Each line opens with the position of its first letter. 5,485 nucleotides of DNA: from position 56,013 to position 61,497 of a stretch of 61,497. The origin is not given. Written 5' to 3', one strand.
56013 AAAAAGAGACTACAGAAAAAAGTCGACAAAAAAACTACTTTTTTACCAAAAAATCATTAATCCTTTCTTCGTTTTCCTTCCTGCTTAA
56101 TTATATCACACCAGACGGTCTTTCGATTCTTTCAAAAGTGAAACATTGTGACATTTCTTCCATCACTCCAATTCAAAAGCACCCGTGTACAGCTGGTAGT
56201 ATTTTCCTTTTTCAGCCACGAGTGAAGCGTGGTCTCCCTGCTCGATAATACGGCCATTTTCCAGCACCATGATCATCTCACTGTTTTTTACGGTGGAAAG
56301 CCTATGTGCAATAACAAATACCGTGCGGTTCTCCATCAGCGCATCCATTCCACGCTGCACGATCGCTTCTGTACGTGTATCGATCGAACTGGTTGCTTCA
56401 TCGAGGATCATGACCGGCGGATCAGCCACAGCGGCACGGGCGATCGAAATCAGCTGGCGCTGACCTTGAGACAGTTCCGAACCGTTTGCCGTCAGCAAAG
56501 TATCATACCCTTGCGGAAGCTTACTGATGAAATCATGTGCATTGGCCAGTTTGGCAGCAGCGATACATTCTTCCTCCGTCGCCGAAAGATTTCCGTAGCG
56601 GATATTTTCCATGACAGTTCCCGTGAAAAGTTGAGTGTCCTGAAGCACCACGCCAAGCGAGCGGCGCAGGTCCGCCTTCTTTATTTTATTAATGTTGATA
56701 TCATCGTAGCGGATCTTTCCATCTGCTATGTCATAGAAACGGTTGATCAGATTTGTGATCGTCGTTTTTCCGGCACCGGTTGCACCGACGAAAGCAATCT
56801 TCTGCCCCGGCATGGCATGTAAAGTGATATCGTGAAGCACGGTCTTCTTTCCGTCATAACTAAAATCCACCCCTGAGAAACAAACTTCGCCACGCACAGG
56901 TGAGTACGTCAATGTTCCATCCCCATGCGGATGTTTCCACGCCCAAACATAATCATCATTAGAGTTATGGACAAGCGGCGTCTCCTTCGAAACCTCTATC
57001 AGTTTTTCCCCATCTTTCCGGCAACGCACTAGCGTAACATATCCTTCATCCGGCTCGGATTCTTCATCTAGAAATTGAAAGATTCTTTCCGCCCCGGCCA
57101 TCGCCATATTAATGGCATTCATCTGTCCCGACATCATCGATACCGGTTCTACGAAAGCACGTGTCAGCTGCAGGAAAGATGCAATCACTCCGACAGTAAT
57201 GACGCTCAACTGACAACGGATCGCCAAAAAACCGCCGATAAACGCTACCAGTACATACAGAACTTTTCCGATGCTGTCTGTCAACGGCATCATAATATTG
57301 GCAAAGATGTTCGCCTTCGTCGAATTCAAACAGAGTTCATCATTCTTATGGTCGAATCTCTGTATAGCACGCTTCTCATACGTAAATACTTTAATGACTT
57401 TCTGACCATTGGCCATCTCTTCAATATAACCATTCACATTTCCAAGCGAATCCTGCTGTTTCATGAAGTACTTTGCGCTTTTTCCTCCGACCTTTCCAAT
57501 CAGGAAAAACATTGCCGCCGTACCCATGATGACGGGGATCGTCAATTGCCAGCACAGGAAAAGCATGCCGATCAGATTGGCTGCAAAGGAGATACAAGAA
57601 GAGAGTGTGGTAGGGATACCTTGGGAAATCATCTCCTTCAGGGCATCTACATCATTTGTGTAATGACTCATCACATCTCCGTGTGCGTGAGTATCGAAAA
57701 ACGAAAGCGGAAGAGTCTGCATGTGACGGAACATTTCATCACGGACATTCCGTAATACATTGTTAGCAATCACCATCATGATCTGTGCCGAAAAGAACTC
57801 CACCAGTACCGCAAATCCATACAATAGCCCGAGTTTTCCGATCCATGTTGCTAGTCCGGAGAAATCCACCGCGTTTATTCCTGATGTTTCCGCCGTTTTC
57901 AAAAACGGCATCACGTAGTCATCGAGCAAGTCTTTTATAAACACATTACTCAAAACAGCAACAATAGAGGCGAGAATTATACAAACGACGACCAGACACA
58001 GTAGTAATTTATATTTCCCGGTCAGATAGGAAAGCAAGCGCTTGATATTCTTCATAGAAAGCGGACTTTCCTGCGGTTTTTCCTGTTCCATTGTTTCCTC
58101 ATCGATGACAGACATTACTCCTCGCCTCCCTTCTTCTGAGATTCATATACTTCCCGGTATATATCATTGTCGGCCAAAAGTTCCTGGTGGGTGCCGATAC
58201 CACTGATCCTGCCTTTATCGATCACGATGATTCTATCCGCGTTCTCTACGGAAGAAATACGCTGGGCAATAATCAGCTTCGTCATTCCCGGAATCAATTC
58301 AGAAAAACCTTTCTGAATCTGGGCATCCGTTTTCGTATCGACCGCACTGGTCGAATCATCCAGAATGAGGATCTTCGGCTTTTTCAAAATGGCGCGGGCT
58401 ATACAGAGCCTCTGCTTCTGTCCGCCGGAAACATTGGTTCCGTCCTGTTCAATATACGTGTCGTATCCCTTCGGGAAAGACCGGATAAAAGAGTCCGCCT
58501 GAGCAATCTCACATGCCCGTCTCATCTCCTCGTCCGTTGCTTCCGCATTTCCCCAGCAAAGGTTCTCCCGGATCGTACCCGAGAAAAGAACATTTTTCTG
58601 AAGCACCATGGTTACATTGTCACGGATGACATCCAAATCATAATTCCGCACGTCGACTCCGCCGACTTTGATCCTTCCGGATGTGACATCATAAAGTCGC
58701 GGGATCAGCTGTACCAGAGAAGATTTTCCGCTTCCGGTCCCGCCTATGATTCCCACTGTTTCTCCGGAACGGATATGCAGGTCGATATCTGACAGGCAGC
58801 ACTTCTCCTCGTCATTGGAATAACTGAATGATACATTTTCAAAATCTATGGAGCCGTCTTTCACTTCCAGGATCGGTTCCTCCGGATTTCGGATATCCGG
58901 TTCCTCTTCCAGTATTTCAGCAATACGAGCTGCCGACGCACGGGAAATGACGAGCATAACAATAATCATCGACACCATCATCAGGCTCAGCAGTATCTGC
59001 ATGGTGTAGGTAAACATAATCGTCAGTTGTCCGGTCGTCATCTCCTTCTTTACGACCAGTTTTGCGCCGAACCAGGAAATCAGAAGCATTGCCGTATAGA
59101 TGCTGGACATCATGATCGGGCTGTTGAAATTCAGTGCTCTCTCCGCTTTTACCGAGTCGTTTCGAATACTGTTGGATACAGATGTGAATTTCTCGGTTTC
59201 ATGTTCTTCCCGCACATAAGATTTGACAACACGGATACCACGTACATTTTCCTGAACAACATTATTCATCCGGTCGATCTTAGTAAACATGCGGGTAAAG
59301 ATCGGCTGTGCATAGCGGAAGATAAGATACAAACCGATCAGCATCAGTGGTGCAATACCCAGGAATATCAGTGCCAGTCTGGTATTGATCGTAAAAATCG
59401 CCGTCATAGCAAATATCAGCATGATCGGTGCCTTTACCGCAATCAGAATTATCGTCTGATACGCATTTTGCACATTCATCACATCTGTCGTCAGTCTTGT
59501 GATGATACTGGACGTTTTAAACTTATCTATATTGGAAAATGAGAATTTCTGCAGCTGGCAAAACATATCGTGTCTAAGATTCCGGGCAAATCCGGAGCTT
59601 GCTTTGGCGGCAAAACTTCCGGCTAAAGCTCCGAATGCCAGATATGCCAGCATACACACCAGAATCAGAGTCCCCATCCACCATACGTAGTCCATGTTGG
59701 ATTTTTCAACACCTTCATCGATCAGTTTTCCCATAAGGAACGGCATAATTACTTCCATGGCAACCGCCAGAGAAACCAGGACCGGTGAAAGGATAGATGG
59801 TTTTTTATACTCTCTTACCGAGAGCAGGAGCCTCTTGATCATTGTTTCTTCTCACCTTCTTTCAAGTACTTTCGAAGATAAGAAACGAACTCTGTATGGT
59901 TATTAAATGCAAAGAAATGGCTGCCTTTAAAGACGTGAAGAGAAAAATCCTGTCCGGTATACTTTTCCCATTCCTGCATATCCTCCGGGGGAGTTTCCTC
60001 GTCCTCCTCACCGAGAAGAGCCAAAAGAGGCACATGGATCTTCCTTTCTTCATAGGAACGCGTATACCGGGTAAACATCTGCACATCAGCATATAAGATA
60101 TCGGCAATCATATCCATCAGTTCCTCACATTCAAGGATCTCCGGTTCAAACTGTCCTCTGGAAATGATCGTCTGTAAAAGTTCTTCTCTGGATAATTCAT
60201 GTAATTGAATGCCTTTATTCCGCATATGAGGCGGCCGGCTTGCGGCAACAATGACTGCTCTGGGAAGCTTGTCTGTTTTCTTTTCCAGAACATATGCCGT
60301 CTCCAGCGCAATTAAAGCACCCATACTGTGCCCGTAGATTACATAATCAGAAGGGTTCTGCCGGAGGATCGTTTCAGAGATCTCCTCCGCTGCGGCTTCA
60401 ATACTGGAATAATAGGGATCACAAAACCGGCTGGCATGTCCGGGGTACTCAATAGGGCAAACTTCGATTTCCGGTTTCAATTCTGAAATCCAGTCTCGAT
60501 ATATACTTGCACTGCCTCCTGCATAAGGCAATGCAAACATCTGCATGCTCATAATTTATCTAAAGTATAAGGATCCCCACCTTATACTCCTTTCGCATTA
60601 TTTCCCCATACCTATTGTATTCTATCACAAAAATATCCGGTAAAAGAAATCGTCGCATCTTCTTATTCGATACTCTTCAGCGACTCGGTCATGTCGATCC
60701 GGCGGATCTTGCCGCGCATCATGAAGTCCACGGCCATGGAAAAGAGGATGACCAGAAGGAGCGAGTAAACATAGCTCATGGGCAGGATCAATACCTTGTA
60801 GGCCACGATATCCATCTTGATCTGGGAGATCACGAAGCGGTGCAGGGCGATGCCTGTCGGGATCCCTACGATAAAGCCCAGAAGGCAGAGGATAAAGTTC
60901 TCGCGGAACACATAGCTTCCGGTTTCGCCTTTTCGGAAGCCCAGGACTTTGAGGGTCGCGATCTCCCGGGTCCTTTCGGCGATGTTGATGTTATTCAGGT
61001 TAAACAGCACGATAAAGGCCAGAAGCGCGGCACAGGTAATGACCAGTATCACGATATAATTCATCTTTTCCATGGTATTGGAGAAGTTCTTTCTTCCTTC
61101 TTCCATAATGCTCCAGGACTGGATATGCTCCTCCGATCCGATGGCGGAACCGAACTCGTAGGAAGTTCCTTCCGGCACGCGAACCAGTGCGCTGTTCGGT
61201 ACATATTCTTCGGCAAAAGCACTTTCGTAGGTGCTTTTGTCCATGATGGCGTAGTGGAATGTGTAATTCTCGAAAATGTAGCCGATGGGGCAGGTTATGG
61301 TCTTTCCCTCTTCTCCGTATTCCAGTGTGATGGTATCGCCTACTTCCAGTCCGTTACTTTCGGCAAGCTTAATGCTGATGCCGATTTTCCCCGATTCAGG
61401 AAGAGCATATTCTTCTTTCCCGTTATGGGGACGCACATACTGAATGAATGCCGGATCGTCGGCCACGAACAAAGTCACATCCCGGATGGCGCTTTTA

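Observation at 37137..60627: Compact glyco-NRPS gene cluster combining peptide assembly, sugar activation, two glycosyltransferases, a NodB-type deacetylase and a dedicated exporter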

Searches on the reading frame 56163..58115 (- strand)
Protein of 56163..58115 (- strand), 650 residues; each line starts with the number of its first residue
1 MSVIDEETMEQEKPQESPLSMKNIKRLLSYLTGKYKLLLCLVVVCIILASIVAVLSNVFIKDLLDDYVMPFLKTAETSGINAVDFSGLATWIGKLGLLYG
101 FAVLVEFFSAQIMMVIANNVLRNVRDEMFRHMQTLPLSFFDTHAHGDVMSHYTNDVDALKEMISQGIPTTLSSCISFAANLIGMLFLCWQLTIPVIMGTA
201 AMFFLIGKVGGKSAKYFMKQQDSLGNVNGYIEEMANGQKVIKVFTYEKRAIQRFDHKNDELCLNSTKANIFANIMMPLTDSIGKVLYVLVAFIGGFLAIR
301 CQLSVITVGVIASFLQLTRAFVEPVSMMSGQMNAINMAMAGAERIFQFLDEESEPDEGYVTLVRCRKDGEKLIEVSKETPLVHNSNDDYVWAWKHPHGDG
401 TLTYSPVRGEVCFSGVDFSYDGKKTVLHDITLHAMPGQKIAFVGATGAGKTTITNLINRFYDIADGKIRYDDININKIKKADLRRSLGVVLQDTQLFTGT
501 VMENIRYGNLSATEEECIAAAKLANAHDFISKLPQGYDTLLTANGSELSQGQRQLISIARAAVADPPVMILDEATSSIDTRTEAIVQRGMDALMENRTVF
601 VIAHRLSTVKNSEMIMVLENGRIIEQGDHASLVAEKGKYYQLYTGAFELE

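Call 3: search_protein_families(library=pfam, proteins=[window:56163-58115:-])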
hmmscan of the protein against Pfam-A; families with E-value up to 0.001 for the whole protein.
window:56163-58115:- (650 aa): 3 families
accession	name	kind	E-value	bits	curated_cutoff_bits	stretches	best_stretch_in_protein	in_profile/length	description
PF00664.28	ABC_membrane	-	2.9e-43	149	28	1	39-317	1-269/274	ABC transporter transmembrane region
PF00005.33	ABC_tran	-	6.8e-29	101.7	25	1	427-576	1-137/137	ABC transporter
PF02463.25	SMC_N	-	1.9e-05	24.7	40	1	521-616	135-209/220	RecF/RecN/SMC N terminal domain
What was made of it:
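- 56163..58115 (-): ABC exporter half-transporter 2 (TMD+NBD). It probably forms a heterodimer with ABC1. ABC_membrane 2.9e-43 and ABC_tran 6.8e-29 (call 3).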

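Call 9: search_protein_families(library=ncbifam, proteins=[window:56163-58115:-])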
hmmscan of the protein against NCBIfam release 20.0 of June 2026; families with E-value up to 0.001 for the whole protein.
window:56163-58115:- (650 aa): 182 families (the best 25 are shown)
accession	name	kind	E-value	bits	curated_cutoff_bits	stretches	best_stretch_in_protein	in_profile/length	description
TIGR02203.1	MsbA_lipidA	equivalog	1.1e-121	407.2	602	2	399-644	320-567/572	lipid A export permease/ATP-binding protein MsbA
NF052233.1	CphA_assoc_ABC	equivalog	8.2e-110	368.3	880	2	405-645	503-742/766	cyanophycin metabolism-associated ABC transporter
NF008381.0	PRK11176.1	equivalog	5.2e-106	355.3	867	2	398-644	329-577/582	lipid A ABC transporter ATP-binding protein/permease MsbA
TIGR02204.1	MsbA_rel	hypoth_equivalog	6e-106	355.4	780.4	2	405-642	332-571/576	ABC transporter, permease/ATP-binding protein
NF045513.1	HepA_fam_ABC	equivalog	8.3e-105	351.5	725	2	399-643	362-606/610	heterocyst formation ABC transporter subunit HepA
TIGR00958.1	3a01208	subfamily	3.3e-98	329.8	874.6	2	399-642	467-710/711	antigen peptide transporter 2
NF010178.0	PRK13657.1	equivalog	3.7e-94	316.3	733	2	403-644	327-568/588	glucan ABC transporter ATP-binding protein/ permease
TIGR01846.1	type_I_sec_HlyB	subfamily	1.2e-91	308.1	725.55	2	399-644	444-690/694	type I secretion system permease/ATPase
TIGR03796.1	NHLM_micro_ABC1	equivalog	4.6e-84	283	853.3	1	18-642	139-708/710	NHLP family bacteriocin export ABC transporter peptidase/permease/ATPase subunit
NF000475.1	tet_ABC_46_B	exception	2.5e-82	277.3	1250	2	398-642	326-570/578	tetracycline efflux ABC transporter Tet(46) subunit B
TIGR03797.1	NHLM_micro_ABC2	equivalog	1.7e-81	274.7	709.4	2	407-643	448-682/686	NHLP bacteriocin export ABC transporter permease/ATPase subunit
NF008056.1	PRK10790.1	equivalog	1.9e-80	271.1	746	2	408-644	338-573/584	SmdB family multidrug efflux ABC transporter permease/ATP-binding protein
NF008055.0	PRK10789.1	equivalog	5.3e-78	262.9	845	2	399-644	323-569/590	SmdA family multidrug ABC transporter permease/ATP-binding protein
TIGR03375.1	type_I_sec_LssB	subfamily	7.3e-78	262.5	693.1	2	399-635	454-691/696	type I secretion system permease/ATPase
TIGR01193.1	bacteriocin_ABC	subfamily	2.6e-75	254.3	523.85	2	407-644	470-707/708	peptide cleavage/export ABC transporter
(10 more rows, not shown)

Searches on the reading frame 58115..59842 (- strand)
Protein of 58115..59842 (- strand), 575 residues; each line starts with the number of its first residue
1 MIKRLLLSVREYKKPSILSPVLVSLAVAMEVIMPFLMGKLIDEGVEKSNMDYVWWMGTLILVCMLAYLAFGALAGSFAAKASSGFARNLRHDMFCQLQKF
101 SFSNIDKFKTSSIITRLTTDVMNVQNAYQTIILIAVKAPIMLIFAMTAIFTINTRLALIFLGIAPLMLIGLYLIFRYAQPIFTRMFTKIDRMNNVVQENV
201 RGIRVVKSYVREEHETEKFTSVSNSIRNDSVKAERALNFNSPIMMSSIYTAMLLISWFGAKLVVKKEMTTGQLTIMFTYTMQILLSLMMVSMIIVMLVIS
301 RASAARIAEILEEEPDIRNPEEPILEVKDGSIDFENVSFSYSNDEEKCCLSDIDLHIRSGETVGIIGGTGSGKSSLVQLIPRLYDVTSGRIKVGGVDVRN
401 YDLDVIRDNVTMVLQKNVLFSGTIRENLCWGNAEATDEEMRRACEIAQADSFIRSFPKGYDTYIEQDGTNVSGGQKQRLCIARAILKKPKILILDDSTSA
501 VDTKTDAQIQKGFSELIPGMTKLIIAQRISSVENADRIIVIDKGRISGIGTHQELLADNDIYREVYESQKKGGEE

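Call 3: search_protein_families(library=pfam, proteins=[window:58115-59842:-])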
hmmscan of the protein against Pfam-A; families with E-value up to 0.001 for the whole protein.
window:58115-59842:- (575 aa): 3 families
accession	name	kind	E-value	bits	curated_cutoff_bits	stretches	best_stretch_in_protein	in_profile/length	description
PF00664.28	ABC_membrane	-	8.9e-46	157.2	28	1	17-284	2-271/274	ABC transporter transmembrane region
PF00005.33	ABC_tran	-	2.2e-30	106.5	25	1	350-499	1-137/137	ABC transporter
PF09818.15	ABC_ATPase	-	0.00041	19.9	23.2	0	437-524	125-212/283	P-loop domain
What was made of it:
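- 58115..59842 (-): ABC exporter half-transporter 1 (TMD+NBD). ABC_membrane 8.9e-46 and ABC_tran 2.2e-30 (call 3).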

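Call 9: search_protein_families(library=ncbifam, proteins=[window:58115-59842:-])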
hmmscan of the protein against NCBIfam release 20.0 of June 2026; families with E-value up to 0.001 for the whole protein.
window:58115-59842:- (575 aa): 187 families (the best 25 are shown)
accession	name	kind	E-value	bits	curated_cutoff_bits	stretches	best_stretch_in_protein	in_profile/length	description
TIGR02204.1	MsbA_rel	hypoth_equivalog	4.9e-121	405.2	780.4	1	5-566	9-572/576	ABC transporter, permease/ATP-binding protein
TIGR02203.1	MsbA_lipidA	equivalog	8.4e-119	397.6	602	1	3-569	3-569/572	lipid A export permease/ATP-binding protein MsbA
TIGR00958.1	3a01208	subfamily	2.6e-111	373.1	874.6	1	1-564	148-709/711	antigen peptide transporter 2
NF052233.1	CphA_assoc_ABC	equivalog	6e-108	362.2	880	1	17-572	187-746/766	cyanophycin metabolism-associated ABC transporter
NF045513.1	HepA_fam_ABC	equivalog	6.9e-101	338.5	725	1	44-559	85-599/610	heterocyst formation ABC transporter subunit HepA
NF008381.0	PRK11176.1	equivalog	2.1e-98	330.2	867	1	2-569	13-579/582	lipid A ABC transporter ATP-binding protein/permease MsbA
TIGR01846.1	type_I_sec_HlyB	subfamily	7.6e-92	308.7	725.55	1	21-570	145-693/694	type I secretion system permease/ATPase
NF010178.0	PRK13657.1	equivalog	1.3e-88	298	733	1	23-567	27-568/588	glucan ABC transporter ATP-binding protein/ permease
NF008055.0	PRK10789.1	equivalog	3.6e-87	293.2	845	1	21-570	22-572/590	SmdA family multidrug ABC transporter permease/ATP-binding protein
TIGR03375.1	type_I_sec_LssB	subfamily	3.3e-84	283.5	693.1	1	136-558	270-691/696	type I secretion system permease/ATPase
NF008056.1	PRK10790.1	equivalog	7.9e-80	269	746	1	2-572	11-578/584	SmdB family multidrug efflux ABC transporter permease/ATP-binding protein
NF008364.0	PRK11160.1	equivalog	9.6e-80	268.8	630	1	87-567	93-573/575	heme ABC transporter ATP-binding protein/permease CydC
TIGR03796.1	NHLM_micro_ABC1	equivalog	7.1e-79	265.8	853.3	1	13-564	152-707/710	NHLP family bacteriocin export ABC transporter peptidase/permease/ATPase subunit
TIGR03797.1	NHLM_micro_ABC2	equivalog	8.8e-78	262.4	709.4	1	23-569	144-685/686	NHLP bacteriocin export ABC transporter permease/ATPase subunit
TIGR02857.1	CydD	equivalog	8.3e-77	259.3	435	1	21-540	10-528/529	thiol reductant ABC exporter subunit CydD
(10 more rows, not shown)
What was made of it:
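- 58115..59842 (-): MsbA-like but below the curated cut-offs (call 9).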

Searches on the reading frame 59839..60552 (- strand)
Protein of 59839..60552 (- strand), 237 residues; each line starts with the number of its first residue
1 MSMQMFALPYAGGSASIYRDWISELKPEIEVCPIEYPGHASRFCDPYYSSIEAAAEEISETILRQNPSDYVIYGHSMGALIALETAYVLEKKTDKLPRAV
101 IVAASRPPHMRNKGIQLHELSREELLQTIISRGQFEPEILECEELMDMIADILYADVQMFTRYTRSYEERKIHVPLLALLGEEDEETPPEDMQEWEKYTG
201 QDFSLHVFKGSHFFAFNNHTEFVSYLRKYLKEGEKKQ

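Call 3: search_protein_families(library=pfam, proteins=[window:59839-60552:-])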
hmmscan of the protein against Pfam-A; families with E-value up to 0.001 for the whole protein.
window:59839-60552:- (237 aa): 7 families
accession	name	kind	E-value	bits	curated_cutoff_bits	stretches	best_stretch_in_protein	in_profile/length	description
PF00975.26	Thioesterase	-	1.3e-39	137.2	26.4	1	4-227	2-223/226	Thioesterase domain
PF12697.13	Abhydrolase_6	-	1.7e-09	39.1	26.3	1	12-222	8-214/217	Alpha/beta hydrolase family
PF12146.15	Hydrolase_4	-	4.7e-08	33.1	27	1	58-210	65-229/239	Serine aminopeptidase, S33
PF03959.19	FSH1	-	6.4e-07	29.7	21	1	47-214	81-201/211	Serine hydrolase (FSH1)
PF00561.26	Abhydrolase_1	-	4.3e-06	27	25.8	0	52-110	53-108/245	alpha/beta hydrolase fold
PF12695.13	Abhydrolase_5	-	2.2e-05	24.7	27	0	59-107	46-91/164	Alpha/beta hydrolase family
PF01764.32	Lipase_3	-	0.00022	21.6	22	1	42-109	37-104/140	Lipase (class 3)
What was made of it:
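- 59839..60552 (-): Stand-alone type II thioesterase (233-237 aa, GHSMG nucleophile motif). PF00975 1.3e-39 (call 3).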

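Call 9: search_protein_families(library=ncbifam, proteins=[window:59839-60552:-])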
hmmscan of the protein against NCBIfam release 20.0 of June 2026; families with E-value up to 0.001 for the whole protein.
window:59839-60552:- (237 aa): 7 families
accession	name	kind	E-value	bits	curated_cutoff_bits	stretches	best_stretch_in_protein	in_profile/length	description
NF051488.1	bifunc_PcaDC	exception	1.1e-11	44.5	390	1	11-234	21-254/375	bifunctional 3-oxoadipate enol-lactonase/4-carboxymuconolactone decarboxylase PcaDC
TIGR02427.1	protocat_pcaD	equivalog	2.8e-11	43.3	255.85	2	170-231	190-251/251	3-oxoadipate enol-lactonase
TIGR01738.1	bioH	equivalog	1.4e-08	34.7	206.95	1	15-105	17-99/245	pimeloyl-ACP methyl ester esterase BioH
TIGR03056.1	bchO_mg_che_rel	equivalog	8e-08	31.6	172.55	1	11-101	37-124/278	alpha/beta fold hydrolase BchO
TIGR03695.1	menH_SHCHC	equivalog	1.4e-07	31.2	208.55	1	13-104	13-104/252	2-succinyl-6-hydroxy-2,4-cyclohexadiene-1-carboxylate synthase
NF011457.0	PRK14875.1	equivalog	3.3e-05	23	307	1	12-87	142-217/372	acetoin dehydrogenase dihydrolipoyllysine-residue acetyltransferase subunit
NF008340.0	PRK11126.1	equivalog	0.00021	20.6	261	1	22-101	33-109/255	2-succinyl-6-hydroxy-2,4-cyclohexadiene-1-carboxylate synthase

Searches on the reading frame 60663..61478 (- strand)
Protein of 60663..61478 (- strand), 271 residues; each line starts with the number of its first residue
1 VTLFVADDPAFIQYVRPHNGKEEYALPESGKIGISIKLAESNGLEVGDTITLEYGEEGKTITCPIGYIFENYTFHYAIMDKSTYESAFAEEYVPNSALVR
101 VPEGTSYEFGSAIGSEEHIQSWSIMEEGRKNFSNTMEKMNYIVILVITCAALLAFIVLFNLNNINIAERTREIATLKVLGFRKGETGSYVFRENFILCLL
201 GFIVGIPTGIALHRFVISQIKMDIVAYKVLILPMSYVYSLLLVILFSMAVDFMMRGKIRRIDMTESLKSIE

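Call 8: search_protein_families(library=pfam, max_evalue=1, proteins=[window:60663-61478:-])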
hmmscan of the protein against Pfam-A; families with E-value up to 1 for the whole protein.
window:60663-61478:- (271 aa): 2 families
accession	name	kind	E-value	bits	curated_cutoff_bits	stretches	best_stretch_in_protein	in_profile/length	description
PF02687.27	FtsX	-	1.2e-18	67.7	25.5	1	145-261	2-118/120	FtsX-like permease C-terminal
PF04014.23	MazE_antitoxin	-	0.22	12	24.7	1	38-61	16-38/48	Antidote-toxin recognition MazE, bacterial antitoxin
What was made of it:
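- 60663..61478 (-): C-terminal 271 aa of a MacB/FtsX-type ABC permease, cut by the window end. It may be an extra exporter or immunity gene. Its membership in the cluster is uncertain. Pfam FtsX 1.2e-18 (call 8).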

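Call 9: search_protein_families(library=ncbifam, proteins=[window:60663-61478:-])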
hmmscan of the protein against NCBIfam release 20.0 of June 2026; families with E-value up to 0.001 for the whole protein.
window:60663-61478:- (271 aa): 2 families
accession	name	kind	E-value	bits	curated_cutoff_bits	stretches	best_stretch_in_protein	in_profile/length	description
TIGR03434.1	ADOP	subfamily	2.7e-06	25.8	622.3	1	136-232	673-769/803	ADOP family duplicated permease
NF007826.0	PRK10535.1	equivalog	7.5e-05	21.2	966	1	132-247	514-629/648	macrolide ABC transporter ATP-binding protein/permease MacB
